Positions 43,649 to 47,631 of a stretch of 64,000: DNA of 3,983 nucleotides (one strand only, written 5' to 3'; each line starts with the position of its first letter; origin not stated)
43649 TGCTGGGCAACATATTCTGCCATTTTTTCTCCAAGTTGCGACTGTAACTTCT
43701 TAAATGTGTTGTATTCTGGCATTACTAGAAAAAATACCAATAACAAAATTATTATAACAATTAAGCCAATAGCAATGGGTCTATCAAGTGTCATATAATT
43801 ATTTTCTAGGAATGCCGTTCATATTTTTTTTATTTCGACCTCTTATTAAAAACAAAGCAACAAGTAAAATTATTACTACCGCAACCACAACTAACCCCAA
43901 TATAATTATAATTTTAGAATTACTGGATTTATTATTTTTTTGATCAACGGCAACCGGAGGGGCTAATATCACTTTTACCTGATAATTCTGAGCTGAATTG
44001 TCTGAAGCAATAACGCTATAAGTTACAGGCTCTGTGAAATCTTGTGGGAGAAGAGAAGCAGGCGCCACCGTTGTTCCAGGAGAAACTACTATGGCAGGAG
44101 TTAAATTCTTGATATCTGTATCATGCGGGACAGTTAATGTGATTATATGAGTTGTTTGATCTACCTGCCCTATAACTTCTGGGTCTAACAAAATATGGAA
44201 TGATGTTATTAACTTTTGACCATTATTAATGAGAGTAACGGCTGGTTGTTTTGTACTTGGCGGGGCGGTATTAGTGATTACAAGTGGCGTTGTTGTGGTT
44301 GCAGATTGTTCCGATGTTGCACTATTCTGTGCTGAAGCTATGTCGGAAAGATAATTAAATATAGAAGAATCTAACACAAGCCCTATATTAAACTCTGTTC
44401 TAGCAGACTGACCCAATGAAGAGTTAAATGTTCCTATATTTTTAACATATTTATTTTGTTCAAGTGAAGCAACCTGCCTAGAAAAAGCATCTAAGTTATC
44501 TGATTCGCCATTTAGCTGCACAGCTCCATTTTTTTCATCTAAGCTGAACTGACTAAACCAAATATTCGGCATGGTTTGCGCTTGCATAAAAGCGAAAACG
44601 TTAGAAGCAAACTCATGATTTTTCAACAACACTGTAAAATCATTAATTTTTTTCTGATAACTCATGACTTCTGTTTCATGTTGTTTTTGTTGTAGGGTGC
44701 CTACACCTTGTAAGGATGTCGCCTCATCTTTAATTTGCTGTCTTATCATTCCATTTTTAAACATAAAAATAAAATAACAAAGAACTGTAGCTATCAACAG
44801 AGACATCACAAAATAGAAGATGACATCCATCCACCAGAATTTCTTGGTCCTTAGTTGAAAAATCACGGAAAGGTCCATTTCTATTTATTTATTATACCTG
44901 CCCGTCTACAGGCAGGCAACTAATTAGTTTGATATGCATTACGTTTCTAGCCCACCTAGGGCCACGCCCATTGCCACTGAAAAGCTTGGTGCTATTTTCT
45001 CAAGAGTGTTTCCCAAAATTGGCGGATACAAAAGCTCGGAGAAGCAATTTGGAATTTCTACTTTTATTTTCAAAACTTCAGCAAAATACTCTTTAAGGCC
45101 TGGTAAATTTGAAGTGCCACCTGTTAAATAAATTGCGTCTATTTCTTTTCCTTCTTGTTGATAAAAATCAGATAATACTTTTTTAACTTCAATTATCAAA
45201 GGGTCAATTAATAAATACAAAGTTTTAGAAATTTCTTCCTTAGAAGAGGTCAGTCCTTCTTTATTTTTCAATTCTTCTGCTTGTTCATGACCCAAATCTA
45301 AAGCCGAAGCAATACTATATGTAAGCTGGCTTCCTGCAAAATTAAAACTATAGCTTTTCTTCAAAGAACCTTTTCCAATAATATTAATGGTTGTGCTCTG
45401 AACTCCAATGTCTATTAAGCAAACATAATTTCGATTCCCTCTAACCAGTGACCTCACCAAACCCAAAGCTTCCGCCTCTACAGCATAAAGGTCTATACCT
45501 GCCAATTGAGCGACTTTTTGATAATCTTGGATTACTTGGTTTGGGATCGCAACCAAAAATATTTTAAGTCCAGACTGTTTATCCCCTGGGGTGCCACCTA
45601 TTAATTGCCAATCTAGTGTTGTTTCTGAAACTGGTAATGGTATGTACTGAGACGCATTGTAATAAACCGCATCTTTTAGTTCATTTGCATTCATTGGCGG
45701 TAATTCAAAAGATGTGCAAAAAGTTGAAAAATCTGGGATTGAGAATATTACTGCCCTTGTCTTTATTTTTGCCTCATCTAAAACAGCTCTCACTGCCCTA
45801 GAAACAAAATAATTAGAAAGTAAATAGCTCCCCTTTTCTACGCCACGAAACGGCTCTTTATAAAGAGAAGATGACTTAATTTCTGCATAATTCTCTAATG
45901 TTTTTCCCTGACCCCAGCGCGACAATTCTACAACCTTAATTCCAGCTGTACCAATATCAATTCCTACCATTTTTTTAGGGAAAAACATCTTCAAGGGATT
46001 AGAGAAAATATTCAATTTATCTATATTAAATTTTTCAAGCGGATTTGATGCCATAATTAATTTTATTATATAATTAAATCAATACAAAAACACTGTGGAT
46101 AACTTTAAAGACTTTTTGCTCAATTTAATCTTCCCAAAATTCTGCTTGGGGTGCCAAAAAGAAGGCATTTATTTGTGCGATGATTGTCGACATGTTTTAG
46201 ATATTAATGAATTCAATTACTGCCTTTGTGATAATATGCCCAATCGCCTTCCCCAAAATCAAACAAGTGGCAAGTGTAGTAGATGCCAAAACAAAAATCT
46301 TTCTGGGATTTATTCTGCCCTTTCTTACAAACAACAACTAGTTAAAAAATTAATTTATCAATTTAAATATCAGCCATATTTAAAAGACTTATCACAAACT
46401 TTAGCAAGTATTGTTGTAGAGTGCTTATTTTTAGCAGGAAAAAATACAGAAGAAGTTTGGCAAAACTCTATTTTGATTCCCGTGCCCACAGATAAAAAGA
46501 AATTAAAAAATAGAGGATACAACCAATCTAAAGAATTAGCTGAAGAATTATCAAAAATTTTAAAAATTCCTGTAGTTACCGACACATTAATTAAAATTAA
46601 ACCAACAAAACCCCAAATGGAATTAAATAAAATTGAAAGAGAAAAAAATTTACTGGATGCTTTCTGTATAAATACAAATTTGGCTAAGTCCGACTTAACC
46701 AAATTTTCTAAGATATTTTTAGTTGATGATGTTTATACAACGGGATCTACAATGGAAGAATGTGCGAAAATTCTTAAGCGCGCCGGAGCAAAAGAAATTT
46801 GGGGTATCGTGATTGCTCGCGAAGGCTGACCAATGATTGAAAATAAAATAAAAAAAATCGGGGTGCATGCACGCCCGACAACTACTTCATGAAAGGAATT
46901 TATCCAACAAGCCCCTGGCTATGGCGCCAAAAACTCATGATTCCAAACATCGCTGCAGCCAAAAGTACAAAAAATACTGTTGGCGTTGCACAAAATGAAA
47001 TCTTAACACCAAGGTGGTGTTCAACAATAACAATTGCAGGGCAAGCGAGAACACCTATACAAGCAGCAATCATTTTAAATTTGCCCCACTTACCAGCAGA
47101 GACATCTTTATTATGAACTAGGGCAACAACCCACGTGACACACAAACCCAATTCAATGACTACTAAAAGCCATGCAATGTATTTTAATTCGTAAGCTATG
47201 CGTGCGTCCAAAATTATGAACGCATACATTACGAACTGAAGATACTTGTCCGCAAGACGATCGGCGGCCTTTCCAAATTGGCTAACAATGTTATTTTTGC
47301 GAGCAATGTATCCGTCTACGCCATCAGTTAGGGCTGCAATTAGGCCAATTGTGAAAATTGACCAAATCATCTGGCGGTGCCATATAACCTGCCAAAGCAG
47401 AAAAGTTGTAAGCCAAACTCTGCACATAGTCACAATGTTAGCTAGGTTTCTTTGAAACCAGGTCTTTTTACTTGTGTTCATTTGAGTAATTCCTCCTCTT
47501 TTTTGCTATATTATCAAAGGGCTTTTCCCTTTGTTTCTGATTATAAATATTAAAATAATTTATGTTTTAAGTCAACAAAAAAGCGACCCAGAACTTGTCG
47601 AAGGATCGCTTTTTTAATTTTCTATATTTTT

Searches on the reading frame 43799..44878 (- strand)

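Call 13: search_protein_families(library=pfam, proteins=[window:43799-44878:-])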
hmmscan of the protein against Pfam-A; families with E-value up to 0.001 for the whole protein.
window:43799-44878:- (359 aa): 1 family
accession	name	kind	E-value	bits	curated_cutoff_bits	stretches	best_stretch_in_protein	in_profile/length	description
PF16410.10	DUF5018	-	1.2e-08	34.7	38.2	1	221-311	133-221/352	Domain of unknown function (DUF5018)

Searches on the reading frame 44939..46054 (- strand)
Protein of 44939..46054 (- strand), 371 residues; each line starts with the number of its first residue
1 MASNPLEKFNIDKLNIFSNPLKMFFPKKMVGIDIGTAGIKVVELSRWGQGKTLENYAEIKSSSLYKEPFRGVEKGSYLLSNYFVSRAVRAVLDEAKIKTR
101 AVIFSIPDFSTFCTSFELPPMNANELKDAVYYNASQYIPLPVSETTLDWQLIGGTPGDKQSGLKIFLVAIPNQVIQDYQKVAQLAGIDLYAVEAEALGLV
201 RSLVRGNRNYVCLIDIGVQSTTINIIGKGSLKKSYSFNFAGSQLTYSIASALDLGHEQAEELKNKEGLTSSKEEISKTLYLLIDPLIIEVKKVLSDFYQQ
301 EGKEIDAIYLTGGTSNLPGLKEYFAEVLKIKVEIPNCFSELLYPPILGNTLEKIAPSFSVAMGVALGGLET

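Call 13: search_protein_families(library=pfam, proteins=[window:44939-46054:-])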
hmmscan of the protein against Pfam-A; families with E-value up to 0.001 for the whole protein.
window:44939-46054:- (371 aa): 4 families
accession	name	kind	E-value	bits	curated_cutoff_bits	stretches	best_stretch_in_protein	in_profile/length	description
PF11104.14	PilM_2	-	5.2e-38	131.3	27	1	31-366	1-337/340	Type IV pilus assembly protein PilM;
PF14450.12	FtsA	-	1.2e-13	51.9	31.8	1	212-337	1-112/127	Cell division protein FtsA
PF06723.19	MreB_Mbl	-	1.3e-06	27.9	27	0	271-334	238-303/327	MreB/Mbl protein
PF02782.22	FGGY_C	-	9.2e-05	22.7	27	1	286-337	131-182/198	FGGY family of carbohydrate kinases, C-terminal domain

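Call 71: find_homologous_proteins(query=window:44939-46054:-, max_evalue=1e-40)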
Query window:44939-46054:- (371 aa): 1260 proteins with E <= 1e-40 among 8000 candidates; the best 120 are listed.
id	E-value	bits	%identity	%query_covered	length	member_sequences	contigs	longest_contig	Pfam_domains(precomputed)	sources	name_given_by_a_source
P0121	1.8e-239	812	100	100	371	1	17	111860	PF06723.20,PF14450.13,PF11104.15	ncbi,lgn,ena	-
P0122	5.4e-213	725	87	100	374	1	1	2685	PF14450.13,PF11104.15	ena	-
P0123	5.5e-213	725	86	100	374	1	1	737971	PF14450.13,PF11104.15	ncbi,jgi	ncbi:MAG: type IV pilus assembly protein PilM [Candidatus Staskawiczbacteria bacterium]|jgi:type IV 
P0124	4.3e-212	722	88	100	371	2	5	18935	PF14450.13,PF11104.15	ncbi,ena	-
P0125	4.7e-212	722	87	100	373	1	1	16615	PF14450.13,PF11104.15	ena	-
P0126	6.2e-212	721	87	100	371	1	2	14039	PF14450.13,PF11104.15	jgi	jgi:type IV pilus assembly protein PilM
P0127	2.4e-211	719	88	98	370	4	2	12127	PF14450.13,PF11104.15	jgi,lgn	jgi:type IV pilus assembly protein PilM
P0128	3.6e-211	719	88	100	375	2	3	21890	PF14450.13,PF11104.15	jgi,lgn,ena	-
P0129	4.2e-211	719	85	100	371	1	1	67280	PF14450.13,PF11104.15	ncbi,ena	-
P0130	3.0e-210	716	87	100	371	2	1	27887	PF14450.13,PF11104.15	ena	-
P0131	3.2e-210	716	86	100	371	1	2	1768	PF14450.13,PF11104.15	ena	-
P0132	3.6e-210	716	86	100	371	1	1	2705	PF14450.13,PF11104.15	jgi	jgi:type IV pilus assembly protein PilM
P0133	3.4e-209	712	86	100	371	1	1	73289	PF14450.13,PF11104.15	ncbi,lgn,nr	ncbi:MAG: type IV pilus assembly protein PilM [Candidatus Staskawiczbacteria bacterium]|nr:type IV p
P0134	3.9e-209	712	87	100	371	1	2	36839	PF14450.13,PF11104.15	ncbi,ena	-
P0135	4.7e-209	712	86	100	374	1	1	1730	PF14450.13,PF11104.15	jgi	-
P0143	8.3e-207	704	85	100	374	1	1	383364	PF14450.13,PF11104.15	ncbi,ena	-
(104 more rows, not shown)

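Call 72: find_encoding_contigs(protein=P0123, flank=10000, max_places=1)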
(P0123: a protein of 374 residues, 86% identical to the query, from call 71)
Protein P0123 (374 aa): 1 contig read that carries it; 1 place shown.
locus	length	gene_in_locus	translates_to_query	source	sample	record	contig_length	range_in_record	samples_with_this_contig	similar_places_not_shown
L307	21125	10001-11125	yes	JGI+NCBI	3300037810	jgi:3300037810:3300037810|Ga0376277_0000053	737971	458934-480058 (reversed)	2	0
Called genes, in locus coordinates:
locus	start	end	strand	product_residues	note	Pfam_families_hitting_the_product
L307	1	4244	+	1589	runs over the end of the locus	-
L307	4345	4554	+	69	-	-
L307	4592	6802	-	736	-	PF17191:RecG_wedge, PF01336:tRNA_anti-codon, PF00270:DEAD, PF04851:ResIII, PF00271:Helicase_C, PF19833:RecG_dom3_C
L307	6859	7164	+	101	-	-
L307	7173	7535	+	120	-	-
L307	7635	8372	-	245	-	PF13739:PdaC, PF11738:DUF3298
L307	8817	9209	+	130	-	PF20393:Pro_CA_2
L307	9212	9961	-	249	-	PF00156:Pribosyltran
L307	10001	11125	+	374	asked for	PF11104:PilM_2, PF14450:FtsA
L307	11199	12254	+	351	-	PF16410:DUF5018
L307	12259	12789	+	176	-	PF04350:PilO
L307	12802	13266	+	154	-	PF28597:T2SSF_N (weak)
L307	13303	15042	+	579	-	PF00437:T2SSE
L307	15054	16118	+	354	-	PF00437:T2SSE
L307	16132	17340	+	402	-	PF28597:T2SSF_N, PF00482:T2SSF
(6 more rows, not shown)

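Call 73: find_encoding_contigs(protein=P0129, flank=10000, max_places=1)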
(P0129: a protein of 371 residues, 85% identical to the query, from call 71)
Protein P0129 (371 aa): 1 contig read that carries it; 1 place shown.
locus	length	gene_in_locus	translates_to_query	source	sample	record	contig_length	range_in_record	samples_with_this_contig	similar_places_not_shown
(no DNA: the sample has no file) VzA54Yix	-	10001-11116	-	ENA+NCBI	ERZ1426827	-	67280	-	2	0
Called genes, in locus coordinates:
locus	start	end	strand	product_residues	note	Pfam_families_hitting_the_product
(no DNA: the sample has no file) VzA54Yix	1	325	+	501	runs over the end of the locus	PF00270:DEAD, PF04851:ResIII (faint), PF00271:Helicase_C, PF16124:RecQ_Zn_bind, PF00570:HRDC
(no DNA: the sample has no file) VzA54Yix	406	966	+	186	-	PF01693:Cauli_VI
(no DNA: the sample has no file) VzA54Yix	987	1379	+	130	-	PF20393:Pro_CA_2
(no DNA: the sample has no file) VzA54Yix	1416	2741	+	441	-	-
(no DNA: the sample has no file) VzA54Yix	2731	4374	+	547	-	-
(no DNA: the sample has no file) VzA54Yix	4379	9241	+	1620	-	PF25788:Ig_Rha78A_N (faint)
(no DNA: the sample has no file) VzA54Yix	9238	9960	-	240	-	PF18912:DZR_2 (weak), PF00156:Pribosyltran (faint)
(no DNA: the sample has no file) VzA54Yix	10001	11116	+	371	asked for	PF11104:PilM_2, PF14450:FtsA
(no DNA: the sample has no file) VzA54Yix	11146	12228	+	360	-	PF16410:DUF5018 (weak)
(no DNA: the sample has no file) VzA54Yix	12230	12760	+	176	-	-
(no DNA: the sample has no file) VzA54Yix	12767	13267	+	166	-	-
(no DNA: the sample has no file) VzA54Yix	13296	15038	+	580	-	PF00437:T2SSE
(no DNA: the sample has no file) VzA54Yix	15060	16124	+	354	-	PF00437:T2SSE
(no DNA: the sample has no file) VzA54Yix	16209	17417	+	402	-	PF28597:T2SSF_N, PF00482:T2SSF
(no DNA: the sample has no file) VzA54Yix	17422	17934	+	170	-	PF07963:N_methyl (weak)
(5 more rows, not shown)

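Call 74: find_encoding_contigs(protein=P0143, flank=10000, max_places=1)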
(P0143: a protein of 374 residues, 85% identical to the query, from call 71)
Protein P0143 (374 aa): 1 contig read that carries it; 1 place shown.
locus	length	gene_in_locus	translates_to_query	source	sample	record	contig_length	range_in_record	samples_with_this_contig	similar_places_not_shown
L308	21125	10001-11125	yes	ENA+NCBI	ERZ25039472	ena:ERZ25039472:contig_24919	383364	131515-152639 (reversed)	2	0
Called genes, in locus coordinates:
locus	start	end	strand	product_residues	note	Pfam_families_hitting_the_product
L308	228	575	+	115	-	PF11645:PDDEXK_5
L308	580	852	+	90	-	PF07883:Cupin_2 (weak)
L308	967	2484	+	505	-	PF00270:DEAD, PF04851:ResIII (weak), PF00271:Helicase_C, PF16124:RecQ_Zn_bind, PF00570:HRDC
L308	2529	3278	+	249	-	PF04240:Caroten_synth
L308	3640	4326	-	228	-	PF12762:DDE_Tnp_IS1595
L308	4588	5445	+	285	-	-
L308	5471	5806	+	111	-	PF01588:tRNA_bind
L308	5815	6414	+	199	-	PF01693:Cauli_VI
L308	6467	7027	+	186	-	PF12762:DDE_Tnp_IS1595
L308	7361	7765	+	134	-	PF20393:Pro_CA_2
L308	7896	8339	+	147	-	-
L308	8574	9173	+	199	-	PF01066:CDP-OH_P_transf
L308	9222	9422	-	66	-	PF00156:Pribosyltran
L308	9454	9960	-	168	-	PF18912:DZR_2 (weak)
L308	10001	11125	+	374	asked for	PF11104:PilM_2, PF14450:FtsA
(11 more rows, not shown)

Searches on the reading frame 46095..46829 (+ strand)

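Call 65: search_protein_families(library=pfam, proteins=[window:46095-46829:+])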
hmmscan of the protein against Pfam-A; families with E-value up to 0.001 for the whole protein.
window:46095-46829:+ (244 aa): 2 families
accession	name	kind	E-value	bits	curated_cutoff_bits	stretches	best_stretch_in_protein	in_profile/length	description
PF00156.33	Pribosyltran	-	6.4e-09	35.7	26.3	1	147-240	42-123/158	Phosphoribosyl transferase domain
PF18912.6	DZR_2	-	7.2e-05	23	27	1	8-64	1-55/56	Double zinc ribbon domain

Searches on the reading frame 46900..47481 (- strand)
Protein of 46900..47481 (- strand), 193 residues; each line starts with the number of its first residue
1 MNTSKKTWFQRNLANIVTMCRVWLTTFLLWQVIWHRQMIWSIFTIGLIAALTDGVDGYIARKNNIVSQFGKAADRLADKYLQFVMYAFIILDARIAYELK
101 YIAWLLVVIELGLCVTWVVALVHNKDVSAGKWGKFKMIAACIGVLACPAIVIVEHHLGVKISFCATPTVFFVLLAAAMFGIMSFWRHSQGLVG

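Call 65: search_protein_families(library=pfam, proteins=[window:46900-47481:-])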
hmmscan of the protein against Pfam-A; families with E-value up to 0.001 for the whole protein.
window:46900-47481:- (193 aa): 1 family
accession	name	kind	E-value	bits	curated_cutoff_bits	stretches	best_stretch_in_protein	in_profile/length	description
PF01066.26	CDP-OH_P_transf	-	1.2e-23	84.7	22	1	12-148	2-134/152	CDP-alcohol phosphatidyltransferase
